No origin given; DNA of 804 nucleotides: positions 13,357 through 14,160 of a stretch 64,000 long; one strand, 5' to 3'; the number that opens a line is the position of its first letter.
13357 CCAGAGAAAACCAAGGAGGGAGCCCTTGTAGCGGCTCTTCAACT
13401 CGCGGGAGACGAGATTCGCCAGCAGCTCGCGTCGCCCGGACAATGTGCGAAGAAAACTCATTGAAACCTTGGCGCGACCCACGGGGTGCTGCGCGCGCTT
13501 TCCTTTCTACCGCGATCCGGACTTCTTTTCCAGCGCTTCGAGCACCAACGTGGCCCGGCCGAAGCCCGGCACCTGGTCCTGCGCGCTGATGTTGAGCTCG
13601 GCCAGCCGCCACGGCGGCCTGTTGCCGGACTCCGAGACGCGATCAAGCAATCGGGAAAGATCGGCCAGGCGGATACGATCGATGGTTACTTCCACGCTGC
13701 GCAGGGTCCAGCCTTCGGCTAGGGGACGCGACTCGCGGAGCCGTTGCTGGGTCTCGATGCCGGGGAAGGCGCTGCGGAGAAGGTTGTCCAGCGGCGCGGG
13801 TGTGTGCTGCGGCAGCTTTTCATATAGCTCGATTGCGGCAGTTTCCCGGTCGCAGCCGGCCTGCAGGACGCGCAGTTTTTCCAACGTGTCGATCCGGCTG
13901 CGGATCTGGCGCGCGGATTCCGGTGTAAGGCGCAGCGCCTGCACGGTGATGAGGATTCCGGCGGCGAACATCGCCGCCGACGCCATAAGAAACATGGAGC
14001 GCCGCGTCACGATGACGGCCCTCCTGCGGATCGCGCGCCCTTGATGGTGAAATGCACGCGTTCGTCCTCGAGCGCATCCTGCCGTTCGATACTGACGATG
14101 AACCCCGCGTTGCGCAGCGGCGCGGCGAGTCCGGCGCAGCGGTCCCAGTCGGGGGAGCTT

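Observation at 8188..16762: Orphan gspK-gspL-gspM-like genes co-oriented with a Wzm/Wzt ABC-2 exporter and a 1,086-aa membrane-anchored fn3 protein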

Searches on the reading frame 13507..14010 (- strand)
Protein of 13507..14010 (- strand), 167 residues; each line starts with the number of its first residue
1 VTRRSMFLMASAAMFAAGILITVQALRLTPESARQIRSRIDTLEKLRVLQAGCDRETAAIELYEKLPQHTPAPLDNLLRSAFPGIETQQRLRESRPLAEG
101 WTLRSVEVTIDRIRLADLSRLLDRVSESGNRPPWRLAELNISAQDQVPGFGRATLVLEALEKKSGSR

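Call 4: search_protein_families(library=pfam, proteins=[window:13507-14010:-], max_evalue=0.01)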
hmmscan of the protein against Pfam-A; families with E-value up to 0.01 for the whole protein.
window:13507-14010:- (167 aa): 0 families

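Call 31: search_solved_structures(query=A3, max_evalue=10)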
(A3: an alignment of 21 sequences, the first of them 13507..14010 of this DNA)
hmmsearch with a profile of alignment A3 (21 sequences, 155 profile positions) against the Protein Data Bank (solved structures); distinct sequences matched with E-value up to 10: 4.
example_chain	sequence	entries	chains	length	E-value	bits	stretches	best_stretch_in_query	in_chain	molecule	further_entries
4jio_A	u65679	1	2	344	0.39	14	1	34-108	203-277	BRO1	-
4iqg_C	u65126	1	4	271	0.6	13.4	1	4-84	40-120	Short-chain dehydrogenase/reductase SDR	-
9zbj_D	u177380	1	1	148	0.63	13.3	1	18-77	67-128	Target of rapamycin complex 2 subunit MAPKAP1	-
9cef_A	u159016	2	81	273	8.5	9.7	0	2-90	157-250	Flagellin FljN | Flagellin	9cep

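Call 36: find_homologous_proteins(query=window:13507-14010:-, max_evalue=0.001)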
Query window:13507-14010:- (167 aa): 9 proteins with E <= 0.001 among 291 candidates.
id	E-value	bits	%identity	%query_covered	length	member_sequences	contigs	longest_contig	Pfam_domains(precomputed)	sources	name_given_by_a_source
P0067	1.1e-99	348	100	100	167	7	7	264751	-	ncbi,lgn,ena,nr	ncbi:MAG TPA: hypothetical protein PLE77_02720 [Kiritimatiellia bacterium]|nr:hypothetical protein [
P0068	7.4e-85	300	86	100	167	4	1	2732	-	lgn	-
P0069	4.1e-81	288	84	100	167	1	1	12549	-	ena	-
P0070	1.1e-76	274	75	100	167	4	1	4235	-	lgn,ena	-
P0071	5.3e-39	151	50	97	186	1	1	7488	-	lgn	-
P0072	6.0e-36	142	46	100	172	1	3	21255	-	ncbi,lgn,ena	-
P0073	2.9e-35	139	44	99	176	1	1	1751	-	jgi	jgi:hypothetical protein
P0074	1.3e-30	124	42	98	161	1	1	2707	-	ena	-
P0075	7.9e-21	92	33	98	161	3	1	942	-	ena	-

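Call 46: predict_structure(alignment_id=A6)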
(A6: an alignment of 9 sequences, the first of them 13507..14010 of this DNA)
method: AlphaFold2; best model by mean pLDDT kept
length: 167 residues; sequences in the alignment: 9
mean_pLDDT: 71.8   pTM: 0.58
mean pLDDT of the five models: 71.8, 71.7, 70.3, 69.5, 60.5
residues with pLDDT >= 90: 9; 70-90: 90; 50-70: 50; < 50: 18
segments of 3 or more residues with pLDDT < 50: 41-51, 165-167
pLDDT, mean of each block of 10 residues (from residue 1): 59 68 59 51 40 67 85 86 85 85 90 73 72 83 68 86 62
secondary structure, 60 per line:
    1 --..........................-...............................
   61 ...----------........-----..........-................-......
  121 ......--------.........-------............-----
elements in order: H3-28 H30-63 H74-81 E87-96 E101-113 H115-126 E135-143 E151-162

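Call 49: fold_search(model_id=the predicted structure, library=pdb)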
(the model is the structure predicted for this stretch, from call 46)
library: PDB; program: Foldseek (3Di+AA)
matches with E <= 10: 1301; with E <= 0.001: 0
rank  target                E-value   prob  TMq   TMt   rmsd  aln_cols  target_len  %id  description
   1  2gjv_A                2.6e-03  1.00  0.35  0.42   5.2       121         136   15  Crystal Structure of a Protein of Unknown Function from Salmonella typhimurium (released 2006-04-11)
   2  6u5f_A                2.9e-03  1.00  0.39  0.39   4.8       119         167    9  CryoEM Structure of Pyocin R2 - precontracted - collar (released 2020-04-15)
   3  6u5j_A                3.3e-03  1.00  0.38  0.39   4.9       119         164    9  CryoEM Structure of Pyocin R2 - postcontracted - collar (released 2020-04-15)
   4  6lad_D                5.5e-03  1.00  0.43  0.38   4.7        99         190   11  Crystal structure of Amuc_1100 from Akkermansia muciniphila (released 2020-08-05)
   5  3jc8_Oa               6.9e-03  1.00  0.41  0.37  18.4       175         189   10  Architectural model of the type IVa pilus machine in a piliated state (released 2016-03-16)
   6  5uvr                  9.2e-03  1.00  0.45  0.70   4.1       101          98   13  The core region of PilO from the type IV pilus system of Pseudomonas aeruginosa (released 2018-02-21)
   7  6kny_A                9.2e-03  1.00  0.37  0.35   5.5       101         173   11  Structure of Amuc_1100 without transmembrane region from Akkermansia muciniphila (released 2020-04-15)
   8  3fz2_E                9.2e-03  0.96  0.27  0.32  11.3       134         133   10  Crystal structure of the tail terminator protein from phage lambda (gpU-D74A) (released 2009-05-26)
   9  3fzb_B                9.2e-03  0.90  0.24  0.30  11.6       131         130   13  Crystal structure of the tail terminator protein from phage lambda (gpU-WT) (released 2009-05-26)
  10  8bcp_B                1.0e-02  1.00  0.32  0.34   4.5       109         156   10  Cryo-EM structure of the proximal end of bacteriophage T5 tail : p142 tail terminator protein hexamer and pb6 tail tub (released 2023-11-01)
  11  6laf_A                1.4e-02  1.00  0.40  0.40   4.1        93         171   11  Crystal structure of the core domain of Amuc_1100 from Akkermansia muciniphila (released 2020-08-05)
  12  3fzb_G                1.5e-02  0.89  0.25  0.31  10.8       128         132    8  Crystal structure of the tail terminator protein from phage lambda (gpU-WT) (released 2009-05-26)
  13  6kny_B                1.6e-02  1.00  0.36  0.32   4.8       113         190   12  Structure of Amuc_1100 without transmembrane region from Akkermansia muciniphila (released 2020-04-15)
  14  3fz2_D                1.6e-02  0.93  0.26  0.33  11.6       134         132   11  Crystal structure of the tail terminator protein from phage lambda (gpU-D74A) (released 2009-05-26)
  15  3fzb_F                1.6e-02  0.72  0.23  0.27  10.7       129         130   12  Crystal structure of the tail terminator protein from phage lambda (gpU-WT) (released 2009-05-26)
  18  2rjz_A                2.0e-02  1.00  0.50  0.60   4.6       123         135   17  Crystal structure of the type 4 fimbrial biogenesis protein PilO from Pseudomonas aeruginosa (released 2007-11-06)
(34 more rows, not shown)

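Call 62: search_protein_families(library=ncbifam, proteins=[window:13507-14010:-], max_evalue=0.01)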
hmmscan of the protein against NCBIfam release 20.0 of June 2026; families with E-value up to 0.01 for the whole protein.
window:13507-14010:- (167 aa): 0 families
